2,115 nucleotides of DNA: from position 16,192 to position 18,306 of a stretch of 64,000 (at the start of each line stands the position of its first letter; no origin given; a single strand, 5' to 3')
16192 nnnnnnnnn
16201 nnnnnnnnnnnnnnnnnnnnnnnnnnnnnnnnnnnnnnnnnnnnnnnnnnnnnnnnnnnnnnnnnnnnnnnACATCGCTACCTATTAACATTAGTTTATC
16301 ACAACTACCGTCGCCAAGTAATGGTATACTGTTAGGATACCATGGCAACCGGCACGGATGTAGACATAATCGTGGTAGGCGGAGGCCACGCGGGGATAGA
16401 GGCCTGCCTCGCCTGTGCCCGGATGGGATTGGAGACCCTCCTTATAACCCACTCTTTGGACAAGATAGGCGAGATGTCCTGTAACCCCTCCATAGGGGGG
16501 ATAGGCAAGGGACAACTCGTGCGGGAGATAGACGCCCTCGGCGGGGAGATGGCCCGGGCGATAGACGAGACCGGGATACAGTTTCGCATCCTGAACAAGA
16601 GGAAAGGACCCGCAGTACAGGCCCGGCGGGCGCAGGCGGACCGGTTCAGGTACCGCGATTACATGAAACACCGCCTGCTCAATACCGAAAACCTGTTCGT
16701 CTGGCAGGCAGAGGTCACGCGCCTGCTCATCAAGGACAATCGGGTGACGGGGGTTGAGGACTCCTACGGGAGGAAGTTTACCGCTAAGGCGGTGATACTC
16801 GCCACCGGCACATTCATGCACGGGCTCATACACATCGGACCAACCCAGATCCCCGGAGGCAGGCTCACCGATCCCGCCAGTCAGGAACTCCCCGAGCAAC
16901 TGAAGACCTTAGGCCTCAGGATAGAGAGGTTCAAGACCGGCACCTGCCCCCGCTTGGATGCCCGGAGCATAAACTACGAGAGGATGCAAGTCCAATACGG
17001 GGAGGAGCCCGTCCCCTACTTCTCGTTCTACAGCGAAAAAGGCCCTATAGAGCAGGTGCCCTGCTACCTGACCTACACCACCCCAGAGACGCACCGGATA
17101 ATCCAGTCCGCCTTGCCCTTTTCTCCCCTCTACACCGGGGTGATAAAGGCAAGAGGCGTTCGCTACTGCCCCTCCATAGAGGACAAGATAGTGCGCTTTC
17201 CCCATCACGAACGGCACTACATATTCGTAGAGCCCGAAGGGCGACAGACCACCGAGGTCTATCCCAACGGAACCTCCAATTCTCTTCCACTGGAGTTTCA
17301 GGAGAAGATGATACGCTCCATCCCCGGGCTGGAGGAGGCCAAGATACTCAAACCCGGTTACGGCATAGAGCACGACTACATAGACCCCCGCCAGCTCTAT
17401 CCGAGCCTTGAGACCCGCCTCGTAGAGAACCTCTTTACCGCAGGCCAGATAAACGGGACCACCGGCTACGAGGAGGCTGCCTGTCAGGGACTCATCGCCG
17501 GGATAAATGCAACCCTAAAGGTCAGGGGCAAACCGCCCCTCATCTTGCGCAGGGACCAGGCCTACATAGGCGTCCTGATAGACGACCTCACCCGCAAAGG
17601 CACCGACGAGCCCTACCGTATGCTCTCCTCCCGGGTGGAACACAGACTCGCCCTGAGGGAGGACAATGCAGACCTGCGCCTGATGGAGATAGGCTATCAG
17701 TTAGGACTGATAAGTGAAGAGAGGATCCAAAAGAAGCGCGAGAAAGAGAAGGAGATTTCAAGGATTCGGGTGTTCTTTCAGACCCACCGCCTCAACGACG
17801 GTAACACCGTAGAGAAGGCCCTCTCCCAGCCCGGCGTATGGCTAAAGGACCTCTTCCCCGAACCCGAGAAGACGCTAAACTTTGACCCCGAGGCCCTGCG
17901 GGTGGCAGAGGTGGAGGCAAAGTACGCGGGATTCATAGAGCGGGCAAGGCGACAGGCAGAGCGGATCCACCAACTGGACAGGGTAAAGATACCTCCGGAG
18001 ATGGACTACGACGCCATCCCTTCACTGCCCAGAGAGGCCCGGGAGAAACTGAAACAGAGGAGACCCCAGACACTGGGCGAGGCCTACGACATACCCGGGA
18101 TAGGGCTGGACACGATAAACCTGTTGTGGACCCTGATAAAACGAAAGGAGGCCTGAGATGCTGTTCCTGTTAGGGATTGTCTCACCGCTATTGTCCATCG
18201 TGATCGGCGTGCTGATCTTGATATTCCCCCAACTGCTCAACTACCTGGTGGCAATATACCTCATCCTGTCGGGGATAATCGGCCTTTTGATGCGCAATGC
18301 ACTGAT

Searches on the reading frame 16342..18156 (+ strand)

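Call 85: search_protein_families(library=pfam, proteins=[window:16342-18156:+], max_evalue=0.00001)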
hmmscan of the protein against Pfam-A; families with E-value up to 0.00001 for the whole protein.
window:16342-18156:+ (604 aa): 6 families
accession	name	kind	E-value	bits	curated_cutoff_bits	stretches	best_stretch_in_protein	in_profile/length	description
PF01134.28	GIDA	-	3.3e-163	543.7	22.1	1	8-397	1-390/391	Glucose inhibited division protein A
PF13932.14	SAM_GIDA_C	-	1.1e-15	57.6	27.1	1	540-595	1-56/57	tRNA modifying enzyme MnmG/GidA C-terminal helical bundle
PF00890.30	FAD_binding_2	-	1.5e-08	34.7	20.4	0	8-37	1-30/414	FAD binding domain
PF12831.13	FAD_oxidored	-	4.7e-08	33.2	27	1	8-156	1-145/416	FAD dependent oxidoreductase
PF21680.2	GIDA_C_1st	-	6.2e-07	30.5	24.7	1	460-535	2-95/96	tRNA modifying enzyme MnmG/GidA C-terminal helical domain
PF07992.20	Pyr_redox_2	-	1.4e-06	28.4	26.1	1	8-157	2-109/291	Pyridine nucleotide-disulphide oxidoreductase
